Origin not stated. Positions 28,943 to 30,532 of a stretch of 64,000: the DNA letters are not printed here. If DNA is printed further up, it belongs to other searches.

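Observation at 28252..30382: Candidate archaeal RiPP system: radical-SAM/SPASM maturase, HExxH peptidase and a 7-Cys 61-aa peptide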

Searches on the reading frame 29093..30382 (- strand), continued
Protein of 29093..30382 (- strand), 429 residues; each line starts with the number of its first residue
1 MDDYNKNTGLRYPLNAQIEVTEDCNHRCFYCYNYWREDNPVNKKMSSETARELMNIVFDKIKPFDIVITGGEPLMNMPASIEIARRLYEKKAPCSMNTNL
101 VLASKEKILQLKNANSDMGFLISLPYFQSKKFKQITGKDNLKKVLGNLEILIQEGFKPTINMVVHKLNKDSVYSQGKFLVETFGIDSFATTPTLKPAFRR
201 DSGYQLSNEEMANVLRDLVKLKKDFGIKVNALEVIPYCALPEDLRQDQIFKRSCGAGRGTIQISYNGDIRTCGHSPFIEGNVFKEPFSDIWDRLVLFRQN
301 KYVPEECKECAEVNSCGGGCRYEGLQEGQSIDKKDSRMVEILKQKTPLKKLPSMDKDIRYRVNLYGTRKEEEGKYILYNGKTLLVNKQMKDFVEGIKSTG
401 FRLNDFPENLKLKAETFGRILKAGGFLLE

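Call 22: find_related_loci(query=A2, collection=genome_contigs, flank=3000)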
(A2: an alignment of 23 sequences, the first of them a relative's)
Query A2 (429 aa) in genome_contigs; peptide patterns used: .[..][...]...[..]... (x = any residue, [..] = any of these).
600 stretches matched a pattern (row limit reached: there are more); 495 encode a relative of the query (tblastn E <= 1e-3); the best 80 are kept; 80 distinct loci.
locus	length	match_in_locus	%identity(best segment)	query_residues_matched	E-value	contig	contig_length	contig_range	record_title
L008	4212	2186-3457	44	6-429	1e-120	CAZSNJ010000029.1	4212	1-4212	MAG TPA_asm: Candidatus Woesearchaeota archaeon isolate SRP260945_co4_228 genome assembly, contig: NODE_16370_length_421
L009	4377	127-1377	44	10-427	6e-118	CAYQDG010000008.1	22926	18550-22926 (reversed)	MAG TPA_asm: Candidatus Woesearchaeota archaeon isolate binchicken_co13_305 genome assembly, contig: NODE_2961_length_22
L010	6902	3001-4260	41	10-427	2e-108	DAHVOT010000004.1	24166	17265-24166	MAG TPA_asm: archaeon isolate clean591 NODE_4_length_24166_cov_5.634647, whole genome shotgun sequence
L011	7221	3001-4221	47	8-411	2e-125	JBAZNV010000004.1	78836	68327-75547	MAG: Candidatus Pacearchaeota archaeon isolate SO_2017_LW4_79 scaffold_933_c1_LW137-91_2017, whole genome shotgun sequen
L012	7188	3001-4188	34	10-400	7e-64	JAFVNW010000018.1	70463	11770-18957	MAG: Bacteroidales bacterium isolate RGIG5234 Sheep_Cecum.Co__c464423, whole genome shotgun sequence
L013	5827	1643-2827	34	10-400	1e-63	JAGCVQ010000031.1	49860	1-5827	MAG: Bacteroidales bacterium isolate RGIG10164 Yak_Rumen-4__c706603, whole genome shotgun sequence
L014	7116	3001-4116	35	10-379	8e-63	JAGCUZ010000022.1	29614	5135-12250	MAG: Bacteroidales bacterium isolate RGIG10147 Yak_Rumen-4__c577897, whole genome shotgun sequence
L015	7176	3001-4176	33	10-397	2e-62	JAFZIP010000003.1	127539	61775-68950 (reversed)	MAG: Bacteroidales bacterium isolate RGIG7800 Water_buffalos_Reticulum-1__c134, whole genome shotgun sequence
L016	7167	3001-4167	33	10-393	2e-61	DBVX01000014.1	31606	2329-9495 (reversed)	MAG TPA_asm: Bacteroidales bacterium UBA1253 UBA1253_contig_263576, whole genome shotgun sequence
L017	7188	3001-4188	33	10-404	4e-61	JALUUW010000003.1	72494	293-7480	MAG: Candidatus Pacearchaeota archaeon isolate 128-326_metabat1_scaf2bin.051 128-326_scaffold_115_c1, whole genome shotg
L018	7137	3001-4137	32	1-385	1e-59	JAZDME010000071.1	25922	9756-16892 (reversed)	MAG: archaeon isolate MEGAHIT-group-0.636 k141_8372378, whole genome shotgun sequence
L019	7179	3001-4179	31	10-397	3e-59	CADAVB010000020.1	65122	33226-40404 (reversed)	MAG: uncultured Bacteroidia bacterium isolate RUG13648 genome assembly, contig: RUG13648_asm_20, whole genome shotgun se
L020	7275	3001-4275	33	10-429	6e-61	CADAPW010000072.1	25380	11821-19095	MAG: uncultured Bacteroidia bacterium isolate RUG13515 genome assembly, contig: RUG13515_asm_72, whole genome shotgun se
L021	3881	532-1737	31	10-411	2e-58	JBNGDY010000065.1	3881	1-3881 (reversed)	MAG: Candidatus Nanoarchaeia archaeon isolate E05-049 bin34.fa-65, whole genome shotgun sequence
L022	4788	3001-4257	31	10-427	5e-56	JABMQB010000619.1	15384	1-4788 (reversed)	MAG: Mariniphaga sp. isolate bin.676 k141_4520833, whole genome shotgun sequence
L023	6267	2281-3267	36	11-336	7e-53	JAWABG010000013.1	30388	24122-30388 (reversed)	MAG: Candidatus Woesearchaeota archaeon isolate JZ-4_201803_bins_322 JZ-4_201803_bins_322_scaffold_13, whole genome shot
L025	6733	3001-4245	29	10-421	4e-52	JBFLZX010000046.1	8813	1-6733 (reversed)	MAG: Patescibacteria group bacterium isolate MAG122 MAG122_46, whole genome shotgun sequence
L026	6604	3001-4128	31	10-376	1e-50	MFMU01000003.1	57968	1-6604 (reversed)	MAG: Candidatus Kaiserbacteria bacterium RIFOXYD1_FULL_47_14 rifoxyd1_full_scaffold_167, whole genome shotgun sequence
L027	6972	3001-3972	33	5-324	7e-51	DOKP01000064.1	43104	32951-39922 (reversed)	MAG TPA_asm: Candidatus Moraniibacteriota bacterium isolate UBA9337 contig_974, whole genome shotgun sequence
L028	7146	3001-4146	32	10-389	7e-51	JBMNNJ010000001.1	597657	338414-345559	MAG: Patescibacteria group bacterium isolate SBF912LR0HQ0104 contig_45780, whole genome shotgun sequence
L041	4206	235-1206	31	10-335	3e-44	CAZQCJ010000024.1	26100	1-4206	MAG TPA_asm: uncultured Gammaproteobacteria bacterium isolate SRP067234_co1_244 genome assembly, contig: k99_57576, whol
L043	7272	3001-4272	27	10-424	2e-43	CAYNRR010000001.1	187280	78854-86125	MAG TPA_asm: uncultured Eubacteriales bacterium isolate SRP225648_co1_177 genome assembly, contig: NODE_32_length_187280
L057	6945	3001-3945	26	10-324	6e-34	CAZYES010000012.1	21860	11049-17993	MAG TPA_asm: uncultured Candidatus Saccharibacteria bacterium isolate binchicken_co153_50 genome assembly, contig: NODE_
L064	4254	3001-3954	24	7-323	3e-25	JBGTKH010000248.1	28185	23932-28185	MAG: Pirellulaceae bacterium isolate JTS-RE308 k141_12133312, whole genome shotgun sequence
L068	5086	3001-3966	27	7-323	2e-24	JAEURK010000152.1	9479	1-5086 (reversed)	MAG: Anaerolineales bacterium isolate new MAG-275 k141_1879288, whole genome shotgun sequence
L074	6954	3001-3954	24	7-323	7e-23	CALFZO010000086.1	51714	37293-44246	MAG TPA_asm: uncultured Anaerolineales bacterium isolate SRR1506987_bin.41_CONCOCT_v1.1_MAG genome assembly, contig: ERZ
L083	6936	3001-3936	26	13-323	6e-21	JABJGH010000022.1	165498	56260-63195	MAG: Chloroflexi bacterium isolate SI074_bin144 k141_924304, whole genome shotgun sequence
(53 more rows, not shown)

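Call 25: search_protein_families(library=ncbifam, proteins=[L012:2902-4314:+, L043:2992-4296:+, L027:3016-4326:+, L017:2965-4272:+, L012:4512-4673:+, L043:4301-4420:+, L027:4417-4554:+, L017:4269-4448:+, L020:4524-4676:+, L009:2032-2256:+], max_evalue=0.01)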
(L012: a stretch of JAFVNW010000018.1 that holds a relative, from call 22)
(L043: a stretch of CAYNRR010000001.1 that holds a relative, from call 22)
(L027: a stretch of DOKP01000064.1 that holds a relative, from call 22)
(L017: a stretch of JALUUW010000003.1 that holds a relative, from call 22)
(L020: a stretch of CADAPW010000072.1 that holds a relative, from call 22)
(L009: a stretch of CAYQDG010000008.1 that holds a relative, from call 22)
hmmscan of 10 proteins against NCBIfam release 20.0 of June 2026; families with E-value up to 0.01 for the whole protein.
L012:2902-4314:+ (470 aa): 78 families (the best 25 are shown)
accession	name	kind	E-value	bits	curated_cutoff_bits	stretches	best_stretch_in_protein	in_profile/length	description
TIGR04303.1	GeoRSP_rSAM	equivalog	2.8e-28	99.5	400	1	35-361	2-324/325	GeoRSP system radical SAM/SPASM protein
TIGR04545.1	rSAM_ahbD_hemeb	equivalog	1.4e-25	90.5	500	2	42-209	4-170/339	heme b synthase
TIGR04055.1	rSAM_NirJ2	equivalog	1.9e-24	86.8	500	1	44-362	6-323/326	putative heme d1 biosynthesis radical SAM protein NirJ2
NF041298.1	rSAM_mat_DynA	equivalog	9.4e-24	84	450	1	43-362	6-340/356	dynobactin maturation radical SAM/SPASM protein DynA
NF047865.1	rSAM_PapB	equivalog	7.3e-21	74.7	340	1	41-355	6-328/330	PapB family radical SAM/SPASM ranthipeptide maturase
TIGR04053.2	TIGR04053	equivalog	1.1e-20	74.3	395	2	37-210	7-182/366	TIGR04053 family radical SAM/SPASM domain-containing protein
TIGR04250.1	SCM_rSAM_ScmE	equivalog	3.8e-20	72.1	400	1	39-355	4-339/358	SynChlorMet cassette radical SAM/SPASM protein ScmE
TIGR03962.1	mycofact_rSAM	equivalog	4.7e-20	72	265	1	31-352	5-321/339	mycofactocin radical SAM maturase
NF045574.1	sacti_mat_StsB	exception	2.4e-17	62.9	625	1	41-358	99-410/466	StsB family radical SAM/SPASM domain sactipeptide maturase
TIGR04054.1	rSAM_NirJ1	equivalog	3.8e-17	62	650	2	43-194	41-190/387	putative heme d1 biosynthesis radical SAM protein NirJ1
TIGR04304.1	GeoRSP_SPASM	equivalog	4.4e-17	62.2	300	1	72-361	19-292/293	GeoRSP system SPASM domain protein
TIGR03942.1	sulfatase_rSAM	equivalog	8e-17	61.3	349.45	1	47-350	10-331/363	anaerobic sulfatase maturase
NF012164.0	AlbA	equivalog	2.8e-16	59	850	1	34-358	109-425/442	subtilosin maturase AlbA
TIGR04163.1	rSAM_cobopep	equivalog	3e-16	59.2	375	2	37-198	63-232/428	peptide-modifying radical SAM enzyme CbpB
TIGR04340.1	rSAM_ACGX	hypoth_equivalog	4e-16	59.2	400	2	40-197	5-165/341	radical SAM/SPASM domain protein, ACGX system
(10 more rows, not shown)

L043:2992-4296:+ (434 aa): 82 families (the best 25 are shown)
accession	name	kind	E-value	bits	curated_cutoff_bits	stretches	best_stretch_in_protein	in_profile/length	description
NF041298.1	rSAM_mat_DynA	equivalog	1.1e-27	97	450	1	15-335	8-337/356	dynobactin maturation radical SAM/SPASM protein DynA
NF047865.1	rSAM_PapB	equivalog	1.3e-25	90.3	340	1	14-331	9-328/330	PapB family radical SAM/SPASM ranthipeptide maturase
TIGR03962.1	mycofact_rSAM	equivalog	2.8e-25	89.2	265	1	7-330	11-324/339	mycofactocin radical SAM maturase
TIGR04545.1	rSAM_ahbD_hemeb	equivalog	5.8e-24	85.1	500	1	10-329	2-327/339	heme b synthase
TIGR04133.1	rSAM_w_lipo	hypoth_equivalog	9.2e-24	84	425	1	10-318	26-330/350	TIGR04133 family radical SAM/SPASM protein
TIGR04055.1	rSAM_NirJ2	equivalog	1.2e-23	84.2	500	1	10-324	2-309/326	putative heme d1 biosynthesis radical SAM protein NirJ2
TIGR04303.1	GeoRSP_rSAM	equivalog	3.7e-22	79.3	400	1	7-335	4-322/325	GeoRSP system radical SAM/SPASM protein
NF045574.1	sacti_mat_StsB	exception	5.1e-20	71.8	625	1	10-323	98-399/466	StsB family radical SAM/SPASM domain sactipeptide maturase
TIGR04347.1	pseudo_SAM_Halo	equivalog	7.2e-19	68.3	525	1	5-339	35-385/390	TIGR04347 family pseudo-SAM/SPASM protein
NF038283.1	viperin_w_prok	equivalog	7.4e-19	68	180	1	10-216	4-222/281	viperin family antiviral radical SAM protein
TIGR03906.1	quino_hemo_SAM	equivalog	8.2e-19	67.6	453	1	13-325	99-420/467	quinohemoprotein amine dehydrogenase maturation protein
TIGR04053.2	TIGR04053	equivalog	9.9e-19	67.8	395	1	5-229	5-223/366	TIGR04053 family radical SAM/SPASM domain-containing protein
TIGR04054.1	rSAM_NirJ1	equivalog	2.2e-18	66.1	650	1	7-185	35-206/387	putative heme d1 biosynthesis radical SAM protein NirJ1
NF041707.1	rSAM_YhhB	equivalog_domain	4.7e-18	65.2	445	1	14-151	8-156/369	cyclophane-forming radical SAM/SPASM peptide maturase YhhB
TIGR03942.1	sulfatase_rSAM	equivalog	9.6e-18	64.4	349.45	1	15-323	8-328/363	anaerobic sulfatase maturase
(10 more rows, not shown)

L027:3016-4326:+ (436 aa): 66 families (the best 25 are shown)
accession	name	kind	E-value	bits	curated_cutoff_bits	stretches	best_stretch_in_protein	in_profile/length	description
TIGR04055.1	rSAM_NirJ2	equivalog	8e-36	124.2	500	1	18-322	8-310/326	putative heme d1 biosynthesis radical SAM protein NirJ2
TIGR04545.1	rSAM_ahbD_hemeb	equivalog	1.1e-31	110.5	500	1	15-334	5-336/339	heme b synthase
TIGR04303.1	GeoRSP_rSAM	equivalog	1.9e-28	100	400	1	7-332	2-323/325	GeoRSP system radical SAM/SPASM protein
TIGR04546.1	rSAM_ahbC_deAc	equivalog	6.2e-28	97.7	650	2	16-180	45-205/390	12,18-didecarboxysiroheme deacetylase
TIGR03962.1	mycofact_rSAM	equivalog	9.8e-26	90.7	265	1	4-332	6-330/339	mycofactocin radical SAM maturase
TIGR04250.1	SCM_rSAM_ScmE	equivalog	2.3e-25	89.3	400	1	10-331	3-343/358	SynChlorMet cassette radical SAM/SPASM protein ScmE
TIGR04051.1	rSAM_NirJ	equivalog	2.8e-25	89.1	515.45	1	18-185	10-173/354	heme d1 biosynthesis radical SAM protein NirJ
TIGR04347.1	pseudo_SAM_Halo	equivalog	2.9e-25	89.3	525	1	15-184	43-208/390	TIGR04347 family pseudo-SAM/SPASM protein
TIGR04054.1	rSAM_NirJ1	equivalog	4.2e-25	88.2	650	2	8-178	35-200/387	putative heme d1 biosynthesis radical SAM protein NirJ1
NF050035.1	rSAM_WgK_link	exception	1.6e-24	86.6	650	2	7-181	6-177/367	radical SAM/SPASM peptide maturase WgkB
TIGR04251.1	SCM_rSAM_ScmF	equivalog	1.1e-22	81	400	1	18-321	12-327/353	SynChlorMet cassette radical SAM/SPASM protein ScmF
TIGR04133.1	rSAM_w_lipo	hypoth_equivalog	6.9e-22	77.8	425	1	16-314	30-330/350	TIGR04133 family radical SAM/SPASM protein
TIGR02109.1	PQQ_syn_pqqE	equivalog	1.8e-21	76.5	381.35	1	6-348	3-345/358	pyrroloquinoline quinone biosynthesis protein PqqE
TIGR04317.1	W_rSAM_matur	equivalog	8e-21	74.5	380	1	13-325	7-332/349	tungsten cofactor oxidoreductase radical SAM maturase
TIGR04103.1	rSAM_nif11_3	equivalog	5.6e-20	71.3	725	1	15-333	10-342/412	nif11-class peptide radical SAM maturase 3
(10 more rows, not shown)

L017:2965-4272:+ (435 aa): 78 families (the best 25 are shown)
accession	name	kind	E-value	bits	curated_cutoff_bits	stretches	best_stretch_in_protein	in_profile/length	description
TIGR04055.1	rSAM_NirJ2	equivalog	2.3e-32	112.8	500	1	24-336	7-321/326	putative heme d1 biosynthesis radical SAM protein NirJ2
TIGR04303.1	GeoRSP_rSAM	equivalog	2e-29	103.2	400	1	13-336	1-323/325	GeoRSP system radical SAM/SPASM protein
TIGR04545.1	rSAM_ahbD_hemeb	equivalog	1.4e-28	100.3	500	2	22-188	5-170/339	heme b synthase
TIGR04054.1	rSAM_NirJ1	equivalog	2e-24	85.9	650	1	22-189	41-206/387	putative heme d1 biosynthesis radical SAM protein NirJ1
TIGR02668.1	moaA_archaeal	equivalog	2.3e-23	82.6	325.25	1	20-179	13-172/303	GTP 3',8-cyclase MoaA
TIGR04347.1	pseudo_SAM_Halo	equivalog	1.2e-22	80.8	525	1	22-189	43-208/390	TIGR04347 family pseudo-SAM/SPASM protein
TIGR04051.1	rSAM_NirJ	equivalog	7.4e-22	77.8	515.45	1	22-188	7-171/354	heme d1 biosynthesis radical SAM protein NirJ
TIGR03962.1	mycofact_rSAM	equivalog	7.6e-22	77.9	265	2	11-176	6-169/339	mycofactocin radical SAM maturase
TIGR04250.1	SCM_rSAM_ScmE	equivalog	1.5e-21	76.7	400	1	15-335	1-343/358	SynChlorMet cassette radical SAM/SPASM protein ScmE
NF001199.0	PRK00164.2-1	equivalog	4.2e-21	75.4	231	1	20-181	15-176/308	GTP 3',8-cyclase MoaA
TIGR04546.1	rSAM_ahbC_deAc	equivalog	1.4e-20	73.4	650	1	22-189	44-209/390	12,18-didecarboxysiroheme deacetylase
TIGR02666.1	moaA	equivalog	1.7e-20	73.3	284.05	1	21-179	14-179/336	GTP 3',8-cyclase MoaA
NF045574.1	sacti_mat_StsB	exception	2.9e-20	72.6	625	1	21-322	100-398/466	StsB family radical SAM/SPASM domain sactipeptide maturase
TIGR04133.1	rSAM_w_lipo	hypoth_equivalog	3.7e-20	72.2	425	1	21-316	28-328/350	TIGR04133 family radical SAM/SPASM protein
TIGR04053.2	TIGR04053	equivalog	6.5e-19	68.4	395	1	15-189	6-182/366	TIGR04053 family radical SAM/SPASM domain-containing protein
NF047865.1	rSAM_PapB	equivalog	1.5e-14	54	340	1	22-333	8-330/330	PapB family radical SAM/SPASM ranthipeptide maturase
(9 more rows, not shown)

L012:4512-4673:+ (53 aa): 0 families

L043:4301-4420:+ (39 aa): 0 families

L027:4417-4554:+ (45 aa): 0 families

L017:4269-4448:+ (59 aa): 0 families

L020:4524-4676:+ (50 aa): 0 families

L009:2032-2256:+ (74 aa): 0 families

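Call 35: search_solved_structures(query=A3, max_evalue=0.00001)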
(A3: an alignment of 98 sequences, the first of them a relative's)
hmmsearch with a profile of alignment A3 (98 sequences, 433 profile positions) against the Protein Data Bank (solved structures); distinct sequences matched with E-value up to 0.00001: 36.
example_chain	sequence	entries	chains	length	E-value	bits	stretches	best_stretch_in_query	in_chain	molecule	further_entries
6efn_A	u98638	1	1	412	1.3e-30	109.8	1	8-285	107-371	Sporulation killing factor maturation protein SkfB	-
8vpo_A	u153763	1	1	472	1.5e-28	103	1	11-334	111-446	Radical SAM core domain-containing protein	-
6c8v_A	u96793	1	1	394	8.2e-26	94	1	6-349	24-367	Coenzyme PQQ synthesis protein E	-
5v1q_A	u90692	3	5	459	9.2e-26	93.8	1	6-333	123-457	Radical SAM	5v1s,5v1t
4k36_A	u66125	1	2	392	4.6e-20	75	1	18-337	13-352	Anaerobic sulfatase-maturating enzyme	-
4k37_A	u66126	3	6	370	9.1e-20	74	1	18-335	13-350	Anaerobic sulfatase-maturating enzyme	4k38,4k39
5wgg_A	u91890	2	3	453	6e-19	71.3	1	14-328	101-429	Radical SAM domain protein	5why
7vob_C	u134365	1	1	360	1.3e-18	70.2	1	16-182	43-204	Cytosylglucuronate decarboxylase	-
7voc_C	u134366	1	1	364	1.3e-18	70.2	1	16-182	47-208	Cytosylglucuronate decarboxylase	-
1tv7_A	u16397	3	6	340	1.3e-17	66.9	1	12-180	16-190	Molybdenum cofactor biosynthesis protein A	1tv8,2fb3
2fb2_A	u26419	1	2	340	1.4e-17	66.8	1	13-180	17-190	Molybdenum cofactor biosynthesis protein A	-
9dfu_A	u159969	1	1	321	1.3e-14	57.1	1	8-182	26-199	Radical SAM core domain-containing protein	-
6b4c_A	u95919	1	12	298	1.7e-14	56.7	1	7-182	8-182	Viperin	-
7n7i_A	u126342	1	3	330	2.2e-14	56.3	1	7-182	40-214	Viperin-like enzyme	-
9dgw_A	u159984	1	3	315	3e-14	55.9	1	7-182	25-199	Radical SAM core domain-containing protein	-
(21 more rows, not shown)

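Call 42: predict_structure(alignment_id=A3)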
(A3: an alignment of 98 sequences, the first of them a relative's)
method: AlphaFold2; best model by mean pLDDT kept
length: 429 residues; sequences in the alignment: 98
mean_pLDDT: 94.7   pTM: 0.92
mean pLDDT of the five models: 94.7, 94.6, 94.3, 94.2, 93.7
residues with pLDDT >= 90: 390; 70-90: 30; 50-70: 5; < 50: 4
segments of 3 or more residues with pLDDT < 50: 1-4
pLDDT, mean of each block of 10 residues (from residue 1): 58 98 93 74 93 98 98 97 98 98 98 98 98 97 99 98 98 99 98 92 94 98 98 95 92 93 98 96 98 95 95 91 95 95 89 96 97 95 95 96 97 96 96
secondary structure, 60 per line:
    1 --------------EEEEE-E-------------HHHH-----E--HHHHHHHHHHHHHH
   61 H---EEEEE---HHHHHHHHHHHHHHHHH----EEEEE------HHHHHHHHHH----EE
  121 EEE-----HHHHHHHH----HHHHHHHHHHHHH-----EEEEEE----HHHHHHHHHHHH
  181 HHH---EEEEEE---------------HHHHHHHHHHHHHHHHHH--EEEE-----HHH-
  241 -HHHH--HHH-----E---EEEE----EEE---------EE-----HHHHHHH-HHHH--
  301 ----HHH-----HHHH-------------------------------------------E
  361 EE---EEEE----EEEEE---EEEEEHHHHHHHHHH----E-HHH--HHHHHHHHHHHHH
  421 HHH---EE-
elements in order: E15-19 H35-38 H47-61 E65-69 H73-89 E94-98 H105-114 E119-123 H129-136 H141-153 E159-164 H169-183 E187-192 H208-225 E228-231 H242-245 E260-263 E268-270 H287-293 H295-298 H313-316 E360-362 E366-369 E374-378 E382-386 H387-396 H408-423

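Call 50: fold_search(model_id=the predicted structure, library=pdb)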
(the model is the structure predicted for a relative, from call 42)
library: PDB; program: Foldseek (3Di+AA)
matches with E <= 10: 1812; with E <= 0.001: 151
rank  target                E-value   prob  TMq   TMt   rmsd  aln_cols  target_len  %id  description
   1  5v1q_B                4.3e-15  1.00  0.58  0.56   5.8       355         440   18  Crystal structure of Streptococcus suis SuiB (released 2017-08-30)
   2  5v1s_B                7.3e-15  1.00  0.57  0.57   5.8       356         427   17  Crystal structure of Streptococcus suis SuiB bound to S-adenosylmethionine (released 2017-08-30)
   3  5v1s_A                7.8e-15  1.00  0.61  0.62   4.7       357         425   20  Crystal structure of Streptococcus suis SuiB bound to S-adenosylmethionine (released 2017-08-30)
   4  5v1q_A                1.1e-14  1.00  0.57  0.57   5.9       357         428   19  Crystal structure of Streptococcus suis SuiB (released 2017-08-30)
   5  5v1t_A                2.4e-14  1.00  0.60  0.59   4.7       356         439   18  Crystal structure of Streptococcus suis SuiB bound to precursor peptide SuiA (released 2017-08-30)
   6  5why_A                7.8e-14  1.00  0.56  0.57   4.5       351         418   19  Structural Insights into Thioether Bond Formation in the Biosynthesis of Sactipeptides (released 2017-07-26)
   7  4k37_B                1.1e-13  1.00  0.59  0.68   4.3       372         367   18  Native anSMEcpe with bound AdoMet (released 2013-05-08)
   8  5wgg_A                1.8e-13  1.00  0.56  0.54   5.8       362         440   19  Structural Insights into Thioether Bond Formation in the Biosynthesis of Sactipeptides (released 2017-07-26)
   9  4k39_B                2.7e-13  1.00  0.57  0.67   4.7       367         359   20  Native anSMEcpe with bound AdoMet and Cp18Cys peptide (released 2013-05-08)
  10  4k37_A                3.2e-13  1.00  0.59  0.68   4.8       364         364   18  Native anSMEcpe with bound AdoMet (released 2013-05-08)
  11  4k38_B                6.2e-13  1.00  0.58  0.67   4.7       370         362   19  Native anSMEcpe with bound AdoMet and Kp18Cys peptide (released 2013-05-08)
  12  6efn                  7.0e-13  1.00  0.54  0.60   3.7       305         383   17  Structure of a RiPP maturase, SkfB (released 2018-10-24)
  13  4k38_A                8.3e-13  1.00  0.59  0.67   4.9       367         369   19  Native anSMEcpe with bound AdoMet and Kp18Cys peptide (released 2013-05-08)
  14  4k39_A                1.3e-12  1.00  0.58  0.68   4.7       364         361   18  Native anSMEcpe with bound AdoMet and Cp18Cys peptide (released 2013-05-08)
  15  4k36_A                1.4e-12  1.00  0.59  0.65   4.5       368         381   19  His6 tagged anSMEcpe with bound AdoMet (released 2013-05-08)
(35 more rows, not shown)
